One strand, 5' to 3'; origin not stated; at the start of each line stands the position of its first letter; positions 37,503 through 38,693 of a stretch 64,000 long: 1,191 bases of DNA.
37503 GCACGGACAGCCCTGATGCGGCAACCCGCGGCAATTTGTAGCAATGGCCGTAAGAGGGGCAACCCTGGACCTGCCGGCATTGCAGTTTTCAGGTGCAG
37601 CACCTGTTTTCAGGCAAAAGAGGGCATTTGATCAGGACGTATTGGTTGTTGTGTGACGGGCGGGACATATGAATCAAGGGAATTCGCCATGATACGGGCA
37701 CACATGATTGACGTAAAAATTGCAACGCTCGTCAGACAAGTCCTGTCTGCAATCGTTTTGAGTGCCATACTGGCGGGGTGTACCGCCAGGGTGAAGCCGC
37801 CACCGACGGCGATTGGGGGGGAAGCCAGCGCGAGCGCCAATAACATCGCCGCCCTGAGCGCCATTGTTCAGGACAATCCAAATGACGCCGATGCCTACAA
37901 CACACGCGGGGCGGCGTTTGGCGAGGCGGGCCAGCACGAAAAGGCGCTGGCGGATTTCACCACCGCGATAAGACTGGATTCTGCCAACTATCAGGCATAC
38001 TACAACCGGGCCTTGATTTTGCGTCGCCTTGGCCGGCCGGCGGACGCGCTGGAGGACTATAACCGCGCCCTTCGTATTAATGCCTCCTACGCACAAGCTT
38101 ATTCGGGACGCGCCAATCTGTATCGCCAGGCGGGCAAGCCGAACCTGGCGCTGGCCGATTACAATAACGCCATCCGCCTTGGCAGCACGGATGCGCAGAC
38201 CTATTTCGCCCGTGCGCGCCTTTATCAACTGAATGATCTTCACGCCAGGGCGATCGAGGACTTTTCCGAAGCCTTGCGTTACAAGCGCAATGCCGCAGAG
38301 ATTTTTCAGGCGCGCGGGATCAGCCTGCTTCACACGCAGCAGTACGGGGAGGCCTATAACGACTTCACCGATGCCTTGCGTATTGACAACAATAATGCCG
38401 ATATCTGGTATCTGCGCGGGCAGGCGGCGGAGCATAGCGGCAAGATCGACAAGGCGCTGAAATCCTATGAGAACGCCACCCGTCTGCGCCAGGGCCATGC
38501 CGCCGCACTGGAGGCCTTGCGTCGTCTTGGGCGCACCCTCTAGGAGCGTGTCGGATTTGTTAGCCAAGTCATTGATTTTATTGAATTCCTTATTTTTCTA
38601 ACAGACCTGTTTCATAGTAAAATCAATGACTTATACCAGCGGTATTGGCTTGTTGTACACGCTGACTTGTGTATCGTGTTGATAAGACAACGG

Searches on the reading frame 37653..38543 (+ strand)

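Call 16: search_protein_families(library=pfam, proteins=[window:37653-38543:+], max_evalue=0.001)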
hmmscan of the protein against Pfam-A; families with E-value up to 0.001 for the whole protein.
window:37653-38543:+ (296 aa): 14 families
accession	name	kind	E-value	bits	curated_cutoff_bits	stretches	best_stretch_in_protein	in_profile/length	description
PF00515.34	TPR_1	-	5.1e-37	124.6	27.8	4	114-145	2-33/34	Tetratricopeptide repeat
PF07719.23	TPR_2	-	4.7e-31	104.7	27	3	114-143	2-31/34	Tetratricopeptide repeat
PF13414.12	TPR_11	-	4.1e-30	103.6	26.8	4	91-127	6-42/42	TPR repeat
PF13431.12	TPR_17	-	2.6e-25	87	24.4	3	102-134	2-34/34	Tetratricopeptide repeat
PF13181.12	TPR_8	-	5.1e-24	82.8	25.7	2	113-145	1-33/34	Tetratricopeptide repeat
PF13432.12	TPR_16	-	2.4e-17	63.5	32.7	2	86-146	4-64/65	Tetratricopeptide repeat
PF13424.12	TPR_12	-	2.9e-16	59.9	30.1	1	114-175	4-73/77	Tetratricopeptide repeat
PF13371.12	TPR_9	-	1.4e-12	47.8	35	1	93-149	9-65/73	Tetratricopeptide repeat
PF13428.12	TPR_14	-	3.2e-12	46.3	23.5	0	115-151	3-39/44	Tetratricopeptide repeat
PF14559.12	TPR_19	-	5.8e-09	36.6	25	1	226-290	2-66/68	Tetratricopeptide repeat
PF03704.23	BTAD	-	1.5e-06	29.1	22.1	1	80-141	63-124/146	Bacterial transcriptional activator domain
PF13429.12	TPR_15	-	1.5e-06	28.3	26.2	0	151-200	150-197/280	Tetratricopeptide repeat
PF01239.28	PPTA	-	3.7e-06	26.8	29.5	0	96-126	2-32/32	Protein prenyltransferase alpha subunit repeat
PF12895.13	ANAPC3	-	2.1e-05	25.2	27.2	0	222-274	30-81/82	Anaphase-promoting complex, cyclosome, subunit 3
